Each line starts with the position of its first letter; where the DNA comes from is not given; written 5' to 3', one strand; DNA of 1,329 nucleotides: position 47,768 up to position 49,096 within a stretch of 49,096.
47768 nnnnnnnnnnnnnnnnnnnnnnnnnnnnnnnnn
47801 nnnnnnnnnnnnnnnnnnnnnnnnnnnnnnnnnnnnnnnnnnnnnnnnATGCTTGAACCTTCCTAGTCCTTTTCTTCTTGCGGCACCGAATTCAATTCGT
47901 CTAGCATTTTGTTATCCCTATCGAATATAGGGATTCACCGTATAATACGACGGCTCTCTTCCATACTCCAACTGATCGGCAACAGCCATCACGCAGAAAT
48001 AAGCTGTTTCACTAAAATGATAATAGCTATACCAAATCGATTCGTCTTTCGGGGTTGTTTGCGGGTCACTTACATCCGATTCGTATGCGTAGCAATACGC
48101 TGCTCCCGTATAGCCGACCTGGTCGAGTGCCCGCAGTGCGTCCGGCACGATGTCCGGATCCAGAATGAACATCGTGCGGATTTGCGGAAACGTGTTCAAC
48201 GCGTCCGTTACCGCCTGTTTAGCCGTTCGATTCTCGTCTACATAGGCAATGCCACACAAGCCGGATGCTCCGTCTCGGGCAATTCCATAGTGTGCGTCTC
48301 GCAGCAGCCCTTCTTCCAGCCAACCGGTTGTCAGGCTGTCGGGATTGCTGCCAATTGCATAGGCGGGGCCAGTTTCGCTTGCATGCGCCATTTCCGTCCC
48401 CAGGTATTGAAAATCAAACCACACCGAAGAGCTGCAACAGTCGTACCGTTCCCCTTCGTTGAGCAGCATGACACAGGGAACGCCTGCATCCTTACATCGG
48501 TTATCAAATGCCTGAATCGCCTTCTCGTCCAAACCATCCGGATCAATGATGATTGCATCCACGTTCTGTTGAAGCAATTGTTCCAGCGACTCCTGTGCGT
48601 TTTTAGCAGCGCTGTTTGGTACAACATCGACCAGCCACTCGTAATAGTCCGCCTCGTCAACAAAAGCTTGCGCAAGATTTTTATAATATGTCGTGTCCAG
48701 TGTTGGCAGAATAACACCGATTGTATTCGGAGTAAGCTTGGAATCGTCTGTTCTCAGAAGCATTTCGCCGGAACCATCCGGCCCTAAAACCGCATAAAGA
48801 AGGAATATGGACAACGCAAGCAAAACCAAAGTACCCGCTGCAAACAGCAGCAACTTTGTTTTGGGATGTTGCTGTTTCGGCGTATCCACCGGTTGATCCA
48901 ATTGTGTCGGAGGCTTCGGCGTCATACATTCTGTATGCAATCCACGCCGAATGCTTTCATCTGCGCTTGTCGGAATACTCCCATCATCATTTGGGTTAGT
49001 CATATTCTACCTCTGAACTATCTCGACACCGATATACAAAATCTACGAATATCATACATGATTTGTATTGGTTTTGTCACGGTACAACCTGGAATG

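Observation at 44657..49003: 'Three-component' sensor next to the pilus operon: anchored sugar-binding-protein homologue + 7TM-PAS kinase + two response regulators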

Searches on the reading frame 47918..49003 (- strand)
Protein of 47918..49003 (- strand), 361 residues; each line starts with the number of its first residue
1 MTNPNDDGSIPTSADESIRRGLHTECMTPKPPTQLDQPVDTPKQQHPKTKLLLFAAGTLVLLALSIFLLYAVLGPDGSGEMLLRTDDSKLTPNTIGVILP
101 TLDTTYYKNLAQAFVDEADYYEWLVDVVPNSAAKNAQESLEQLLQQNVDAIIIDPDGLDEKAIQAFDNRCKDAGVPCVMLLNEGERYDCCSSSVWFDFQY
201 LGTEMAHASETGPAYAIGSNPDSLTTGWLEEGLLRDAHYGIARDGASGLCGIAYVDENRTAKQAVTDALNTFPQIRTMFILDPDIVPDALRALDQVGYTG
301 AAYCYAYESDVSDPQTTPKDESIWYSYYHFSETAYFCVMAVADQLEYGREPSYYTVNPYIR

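Call 3: search_protein_families(library=pfam, proteins=[window:47918-49003:-], max_evalue=0.01)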
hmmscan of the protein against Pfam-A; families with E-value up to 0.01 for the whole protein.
window:47918-49003:- (361 aa): 2 families
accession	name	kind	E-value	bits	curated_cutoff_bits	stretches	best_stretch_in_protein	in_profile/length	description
PF13407.12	Peripla_BP_4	-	1.6e-13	51.3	35.1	1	95-346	1-255/258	Periplasmic binding protein domain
PF00532.27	Peripla_BP_1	-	6.7e-07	29.5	22.2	1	94-168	3-78/281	Periplasmic binding proteins and sugar binding domain of LacI family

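Call 7: find_encoding_contigs(protein=window:47918-49003:-, flank=10000, max_places=6)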
Protein window:47918-49003:- (361 aa): no gene with exactly this product is on record in the collection.

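Call 10: find_homologous_proteins(query=window:47918-49003:-, max_evalue=0.001)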
Query window:47918-49003:- (361 aa): 5 proteins with E <= 0.001 among 4091 candidates.
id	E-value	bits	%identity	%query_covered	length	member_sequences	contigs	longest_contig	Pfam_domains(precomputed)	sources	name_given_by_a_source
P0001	5.4e-245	830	99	100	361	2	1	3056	PF00532.28,PF13407.13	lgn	-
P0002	5.0e-206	702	85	100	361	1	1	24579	PF13407.13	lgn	-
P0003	1.1e-102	362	59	74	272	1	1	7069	PF00532.28,PF13407.13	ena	-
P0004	1.7e-90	322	43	94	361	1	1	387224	PF13407.13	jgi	-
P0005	1.6e-86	309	43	90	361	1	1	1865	PF13407.13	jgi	-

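Call 11: find_encoding_contigs(protein=P0002, flank=10000, max_places=3)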
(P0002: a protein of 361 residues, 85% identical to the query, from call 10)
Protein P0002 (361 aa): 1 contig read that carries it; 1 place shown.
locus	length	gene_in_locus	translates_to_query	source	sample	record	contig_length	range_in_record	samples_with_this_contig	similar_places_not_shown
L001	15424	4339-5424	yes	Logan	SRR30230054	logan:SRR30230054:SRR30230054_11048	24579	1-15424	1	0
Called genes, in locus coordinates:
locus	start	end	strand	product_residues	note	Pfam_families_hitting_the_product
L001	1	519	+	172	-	?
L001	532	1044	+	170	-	PF00358:PTS_EIIA_1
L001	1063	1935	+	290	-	PF00702:Hydrolase (weak), PF05116:S6PP (faint), PF08282:Hydrolase_3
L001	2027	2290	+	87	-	PF00381:PTS-HPr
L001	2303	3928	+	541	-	PF05524:PEP-utilisers_N, PF00391:PEP-utilizers, PF02896:PEP-utilizers_C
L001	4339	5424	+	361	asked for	PF13407:Peripla_BP_4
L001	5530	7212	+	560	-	PF16927:HisKA_7TM, PF08448:PAS_4 (faint), PF13426:PAS_9 (weak), PF07730:HisKA_3, PF02518:HATPase_c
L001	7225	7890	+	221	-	PF00072:Response_reg, PF00196:GerE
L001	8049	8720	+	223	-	PF00072:Response_reg, PF00196:GerE, PF04545:Sigma70_r4 (weak), PF08281:Sigma70_r4_2 (weak)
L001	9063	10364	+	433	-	PF07532:Big_4 (weak)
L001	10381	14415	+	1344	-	PF13620:CarboxypepD_reg (faint), PF09430:EMC7_beta-sandw (faint), PF13715:CarbopepD_reg_2 (faint), PF16371:MetallophosN (faint), PF17210:SdrD_B, PF17802:SpaA (faint), PF17210:SdrD_B, PF24547:DUF7601, +1 more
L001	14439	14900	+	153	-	PF19610:DUF6115 (weak)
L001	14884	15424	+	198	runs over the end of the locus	PF10502:Peptidase_S26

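Call 12: find_encoding_contigs(protein=P0004, flank=10000, max_places=3)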
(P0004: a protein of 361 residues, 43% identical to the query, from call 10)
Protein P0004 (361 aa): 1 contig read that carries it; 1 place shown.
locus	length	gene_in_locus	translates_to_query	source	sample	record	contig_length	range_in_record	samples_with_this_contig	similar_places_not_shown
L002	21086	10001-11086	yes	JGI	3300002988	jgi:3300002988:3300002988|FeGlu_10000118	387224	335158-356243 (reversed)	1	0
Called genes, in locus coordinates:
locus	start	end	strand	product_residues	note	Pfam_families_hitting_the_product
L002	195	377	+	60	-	-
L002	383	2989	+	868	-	-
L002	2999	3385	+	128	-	-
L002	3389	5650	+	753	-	-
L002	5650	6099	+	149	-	-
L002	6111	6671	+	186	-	-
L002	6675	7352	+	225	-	PF21722:Gly_rich_2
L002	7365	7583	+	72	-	-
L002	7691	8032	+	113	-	-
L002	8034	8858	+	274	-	PF25309:ELLD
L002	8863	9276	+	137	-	-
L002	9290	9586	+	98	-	-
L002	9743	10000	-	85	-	-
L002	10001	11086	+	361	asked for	PF13407:Peripla_BP_4 (faint)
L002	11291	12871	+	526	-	PF16927:HisKA_7TM, PF00989:PAS (weak), PF08448:PAS_4, PF07730:HisKA_3, PF02518:HATPase_c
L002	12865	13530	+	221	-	PF00072:Response_reg, PF00196:GerE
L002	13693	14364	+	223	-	PF00072:Response_reg, PF00196:GerE, PF04545:Sigma70_r4 (weak), PF08281:Sigma70_r4_2 (weak)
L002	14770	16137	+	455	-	-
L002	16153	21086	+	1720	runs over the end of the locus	PF17802:SpaA (faint), PF17210:SdrD_B, PF22904:NOMO1-like_2nd (faint), PF26745:SPM (faint), PF13620:CarboxypepD_reg (faint), PF13715:CarbopepD_reg_2 (faint), PF17210:SdrD_B, PF24547:DUF7601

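Call 13: find_encoding_contigs(protein=P0003, flank=10000, max_places=3)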
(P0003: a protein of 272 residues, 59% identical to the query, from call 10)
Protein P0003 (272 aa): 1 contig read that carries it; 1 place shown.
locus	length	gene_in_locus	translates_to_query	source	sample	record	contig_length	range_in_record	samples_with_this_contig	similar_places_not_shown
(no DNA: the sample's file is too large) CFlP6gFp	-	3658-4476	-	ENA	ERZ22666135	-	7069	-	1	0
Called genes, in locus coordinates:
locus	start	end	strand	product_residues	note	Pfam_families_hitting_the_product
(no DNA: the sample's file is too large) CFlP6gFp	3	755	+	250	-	?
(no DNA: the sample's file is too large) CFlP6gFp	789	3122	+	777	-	PF01055:Glyco_hydro_31_2nd, PF21365:Glyco_hydro_31_3rd, PF17137:DUF5110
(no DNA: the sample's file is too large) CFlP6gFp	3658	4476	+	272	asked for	PF00532:Peripla_BP_1, PF13407:Peripla_BP_4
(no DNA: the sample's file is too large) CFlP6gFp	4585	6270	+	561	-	PF16927:HisKA_7TM, PF00989:PAS (weak), PF08448:PAS_4 (faint), PF07730:HisKA_3, PF02518:HATPase_c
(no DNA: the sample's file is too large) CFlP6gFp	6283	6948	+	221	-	PF00072:Response_reg, PF00196:GerE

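Call 30: search_protein_representatives(protein=window:47918-49003:-)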
Query: 361 residues. Proteins with E-value up to 0.001 (for the whole library): 22; up to 1e-10: 14; up to 1e-30: 8. The best 22 are listed.
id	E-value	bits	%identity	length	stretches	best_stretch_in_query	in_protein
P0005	5.0e-87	308.5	43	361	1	33-360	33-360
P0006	3.3e-85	302.6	44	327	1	49-358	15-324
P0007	3.0e-69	250.1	59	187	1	176-361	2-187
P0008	2.0e-57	211.1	37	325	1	48-359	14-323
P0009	2.8e-48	181.1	38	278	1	93-356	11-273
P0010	1.6e-45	172.0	39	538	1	93-359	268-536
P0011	6.1e-40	153.6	34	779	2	94-360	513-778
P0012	2.7e-35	138.4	35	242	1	48-266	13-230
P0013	1.0e-23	100.3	41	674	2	93-220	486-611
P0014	8.7e-18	80.8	30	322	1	93-319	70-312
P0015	1.2e-15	73.7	28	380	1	93-332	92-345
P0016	4.0e-13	65.4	28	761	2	92-343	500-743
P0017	1.0e-11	60.8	26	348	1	93-349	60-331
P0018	6.1e-11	58.3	31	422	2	93-356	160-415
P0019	7.0e-08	48.2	41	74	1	290-359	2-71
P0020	2.7e-06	43.0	28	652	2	91-309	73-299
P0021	3.1e-06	42.7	25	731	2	94-351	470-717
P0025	5.1e-04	35.5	24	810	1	94-347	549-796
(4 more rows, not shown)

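Call 31: search_protein_families(library=pfam, proteins=[P0006, P0008, P0010, P0011, P0013, P0016, P0018, P0020, P0021, P0025], max_evalue=0.001)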
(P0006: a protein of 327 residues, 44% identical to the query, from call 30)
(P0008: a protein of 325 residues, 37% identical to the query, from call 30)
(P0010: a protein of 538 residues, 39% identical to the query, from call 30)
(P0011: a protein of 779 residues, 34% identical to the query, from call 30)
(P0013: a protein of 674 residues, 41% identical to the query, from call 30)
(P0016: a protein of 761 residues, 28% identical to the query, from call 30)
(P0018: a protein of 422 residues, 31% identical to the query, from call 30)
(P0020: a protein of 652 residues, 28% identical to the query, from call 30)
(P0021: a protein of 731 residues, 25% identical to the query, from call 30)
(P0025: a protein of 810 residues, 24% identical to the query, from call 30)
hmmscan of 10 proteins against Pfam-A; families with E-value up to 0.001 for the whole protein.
P0006 (327 aa): 2 families
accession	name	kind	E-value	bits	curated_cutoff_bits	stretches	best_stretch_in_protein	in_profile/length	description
PF13407.12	Peripla_BP_4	-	8.5e-07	29.2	35.1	1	61-308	1-254/258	Periplasmic binding protein domain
PF00532.27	Peripla_BP_1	-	4.4e-05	23.5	22.2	1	59-128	2-72/281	Periplasmic binding proteins and sugar binding domain of LacI family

P0008 (325 aa): 2 families
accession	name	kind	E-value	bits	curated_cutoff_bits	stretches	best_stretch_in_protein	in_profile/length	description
PF00532.27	Peripla_BP_1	-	1.6e-11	44.7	22.2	1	58-167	3-109/281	Periplasmic binding proteins and sugar binding domain of LacI family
PF13407.12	Peripla_BP_4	-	2.4e-08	34.3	35.1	1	59-281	1-226/258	Periplasmic binding protein domain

P0010 (538 aa): 2 families
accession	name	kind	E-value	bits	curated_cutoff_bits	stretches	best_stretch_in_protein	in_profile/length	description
PF13407.12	Peripla_BP_4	-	5.7e-12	46.2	35.1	1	270-518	1-253/258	Periplasmic binding protein domain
PF00532.27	Peripla_BP_1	-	1.8e-05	24.8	22.2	1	268-374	2-105/281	Periplasmic binding proteins and sugar binding domain of LacI family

P0011 (779 aa): 3 families
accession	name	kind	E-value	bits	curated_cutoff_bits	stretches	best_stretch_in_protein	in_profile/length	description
PF13407.12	Peripla_BP_4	-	3.4e-13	50.2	35.1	1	514-761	1-252/258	Periplasmic binding protein domain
PF13240.11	Zn_Ribbon_1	-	4.4e-08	33.1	25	1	2-24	1-23/23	zinc-ribbon domain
PF12773.13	DZR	-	0.00011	22.8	27.3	1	3-25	1-23/45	Double zinc ribbon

P0013 (674 aa): 4 families
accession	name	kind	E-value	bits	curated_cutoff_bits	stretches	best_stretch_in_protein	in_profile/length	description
PF13407.12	Peripla_BP_4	-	2.5e-10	40.8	35.1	1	488-593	1-107/258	Periplasmic binding protein domain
PF13240.11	Zn_Ribbon_1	-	1e-06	28.7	25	1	2-24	1-23/23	zinc-ribbon domain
PF00532.27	Peripla_BP_1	-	2.2e-05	24.5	22.2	1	487-594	3-109/281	Periplasmic binding proteins and sugar binding domain of LacI family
PF12773.13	DZR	-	0.00043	20.8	27.3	1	3-25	1-23/45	Double zinc ribbon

P0016 (761 aa): 4 families
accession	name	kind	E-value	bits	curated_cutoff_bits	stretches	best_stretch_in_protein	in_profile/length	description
PF13407.12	Peripla_BP_4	-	3.6e-16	59.9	35.1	1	503-744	1-253/258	Periplasmic binding protein domain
PF00532.27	Peripla_BP_1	-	7.3e-13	49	22.2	1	501-597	2-95/281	Periplasmic binding proteins and sugar binding domain of LacI family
PF13786.12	DUF4179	-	6.1e-05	23.8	30.1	1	63-167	1-89/94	Domain of unknown function (DUF4179)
PF13240.11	Zn_Ribbon_1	-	7e-05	22.9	25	1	2-22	1-21/23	zinc-ribbon domain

P0018 (422 aa): 3 families
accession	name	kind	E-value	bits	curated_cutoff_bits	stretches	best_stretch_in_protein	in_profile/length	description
PF13407.12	Peripla_BP_4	-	4.5e-17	62.9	35.1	1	162-403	1-254/258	Periplasmic binding protein domain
PF13240.11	Zn_Ribbon_1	-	4.3e-05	23.6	25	1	3-22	2-21/23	zinc-ribbon domain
PF13248.11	Zn_ribbon_3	-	0.00025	20.8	27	1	2-23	4-25/26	zinc-ribbon domain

P0020 (652 aa): 7 families
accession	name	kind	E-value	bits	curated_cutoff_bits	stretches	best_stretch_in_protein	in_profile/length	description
PF13407.12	Peripla_BP_4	-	1.4e-120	402.1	35.1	2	77-338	1-257/258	Periplasmic binding protein domain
PF00532.27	Peripla_BP_1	-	8.5e-41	140.7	22.2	2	367-631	3-262/281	Periplasmic binding proteins and sugar binding domain of LacI family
PF13377.12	Peripla_BP_3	-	5.7e-20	72.5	26.5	2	207-341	12-151/167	Periplasmic binding protein-like domain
PF13458.12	Peripla_BP_6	-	1.1e-17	65.2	31.7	2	394-623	39-258/343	Periplasmic binding protein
PF04392.18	ABC_sub_bind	-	6.7e-05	22.7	25.9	1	91-163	19-87/293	ABC transporter substrate binding protein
PF01177.27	Asp_Glu_race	-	0.00013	22.2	31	0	404-460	150-203/211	Asp/Glu/Hydantoin racemase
PF24986.1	PRC_RimM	-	0.00042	20.3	27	0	264-296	3-36/69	RimM PRC barrel domain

P0021 (731 aa): 3 families
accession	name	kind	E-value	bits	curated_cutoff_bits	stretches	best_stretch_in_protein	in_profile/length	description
PF13240.11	Zn_Ribbon_1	-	5.6e-07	29.6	25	1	2-22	1-21/23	zinc-ribbon domain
PF13407.12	Peripla_BP_4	-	6.2e-07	29.7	35.1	1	471-713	1-256/258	Periplasmic binding protein domain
PF12773.13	DZR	-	0.00041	20.9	27.3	1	3-21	27-45/45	Double zinc ribbon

P0025 (810 aa): 7 families
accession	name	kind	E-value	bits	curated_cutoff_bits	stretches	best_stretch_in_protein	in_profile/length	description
PF13407.12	Peripla_BP_4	-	4e-30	105.7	35.1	1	551-797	2-256/258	Periplasmic binding protein domain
PF00532.27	Peripla_BP_1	-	7.4e-10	39.2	22.2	1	550-747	4-205/281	Periplasmic binding proteins and sugar binding domain of LacI family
PF13240.11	Zn_Ribbon_1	-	1.4e-08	34.7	25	1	2-24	1-23/23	zinc-ribbon domain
PF14803.11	Zn_ribbon_Nudix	-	4.3e-07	30.2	25.6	1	15-32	1-18/34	Nudix N-terminal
PF12773.13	DZR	-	8.1e-05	23.1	27.3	1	3-25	1-23/45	Double zinc ribbon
PF13458.12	Peripla_BP_6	-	0.00039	20.6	31.7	1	576-755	39-222/343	Periplasmic binding protein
PF13248.11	Zn_ribbon_3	-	0.00081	19.2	27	0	3-23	5-25/26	zinc-ribbon domain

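Call 34: find_homologous_proteins(query=A3, max_evalue=0.001)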
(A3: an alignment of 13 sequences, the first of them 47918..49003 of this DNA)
Query A3 (13 sequences) (361 aa, profile of the alignment): 7 proteins with E <= 0.001 among 8000 candidates.
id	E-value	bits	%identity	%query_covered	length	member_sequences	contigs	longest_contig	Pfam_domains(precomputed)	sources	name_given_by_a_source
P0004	1.1e-141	490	43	94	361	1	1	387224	PF13407.13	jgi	-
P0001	5.1e-139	481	99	100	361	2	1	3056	PF00532.28,PF13407.13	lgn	-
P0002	9.4e-139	480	85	100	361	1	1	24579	PF13407.13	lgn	-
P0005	2.4e-134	466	43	90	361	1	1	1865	PF13407.13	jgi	-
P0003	6.7e-118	411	59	74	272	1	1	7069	PF00532.28,PF13407.13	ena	-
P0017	3.3e-97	343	24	71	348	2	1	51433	PF13407.13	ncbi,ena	-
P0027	3.8e-5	41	30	29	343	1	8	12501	PF13377.13,PF00532.28,PF00356.28,PF13407.13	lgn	-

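Call 36: find_related_loci(query=A1, collection=genome_contigs, flank=10000)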
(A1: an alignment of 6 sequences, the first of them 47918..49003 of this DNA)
Query A1 (361 aa) in genome_contigs; peptide patterns used: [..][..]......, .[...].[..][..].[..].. (x = any residue, [..] = any of these).
102 stretches matched a pattern; 1 encode a relative of the query (tblastn E <= 1e-3); 1 distinct loci.
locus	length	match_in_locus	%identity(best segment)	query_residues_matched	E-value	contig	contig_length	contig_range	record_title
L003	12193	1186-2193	41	23-358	1e-85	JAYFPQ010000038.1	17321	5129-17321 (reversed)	MAG: Christensenella sp. isolate CA_127_R1 c_CA_000000021344, whole genome shotgun sequence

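Call 37: find_encoding_contigs(protein=P0017, flank=8000, max_places=2)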
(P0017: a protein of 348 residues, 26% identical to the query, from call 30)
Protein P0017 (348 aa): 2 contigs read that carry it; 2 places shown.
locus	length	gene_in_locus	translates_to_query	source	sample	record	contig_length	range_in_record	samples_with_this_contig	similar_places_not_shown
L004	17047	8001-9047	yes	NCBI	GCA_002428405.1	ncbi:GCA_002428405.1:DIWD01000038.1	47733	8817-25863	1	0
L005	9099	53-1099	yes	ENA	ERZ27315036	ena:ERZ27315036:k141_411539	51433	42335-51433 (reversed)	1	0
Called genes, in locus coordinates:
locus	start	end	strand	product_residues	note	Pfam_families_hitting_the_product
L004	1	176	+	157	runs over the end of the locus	PF00210:Ferritin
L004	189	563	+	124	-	PF06397:Desulfoferrod_N, PF01880:Desulfoferrodox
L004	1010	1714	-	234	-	-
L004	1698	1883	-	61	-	-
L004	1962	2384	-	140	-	-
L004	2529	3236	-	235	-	PF14329:DUF4386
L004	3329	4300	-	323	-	PF08240:ADH_N, PF00107:ADH_zinc_N, PF13602:ADH_zinc_N_2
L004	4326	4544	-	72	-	-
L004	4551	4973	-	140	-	PF19851:DUF6326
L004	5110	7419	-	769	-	PF13191:AAA_16, PF13401:AAA_22 (weak), PF25873:WHD_MalT, PF00515:TPR_1 (faint), PF07719:TPR_2 (faint), PF07721:TPR_4 (faint), PF17874:TPR_MalT, PF00196:GerE, +4 more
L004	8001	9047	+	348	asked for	PF13407:Peripla_BP_4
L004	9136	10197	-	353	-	PF01795:Methyltransf_5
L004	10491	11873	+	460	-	PF03816:LytR_cpsA_psr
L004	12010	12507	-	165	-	-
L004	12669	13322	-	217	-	-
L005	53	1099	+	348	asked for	PF13407:Peripla_BP_4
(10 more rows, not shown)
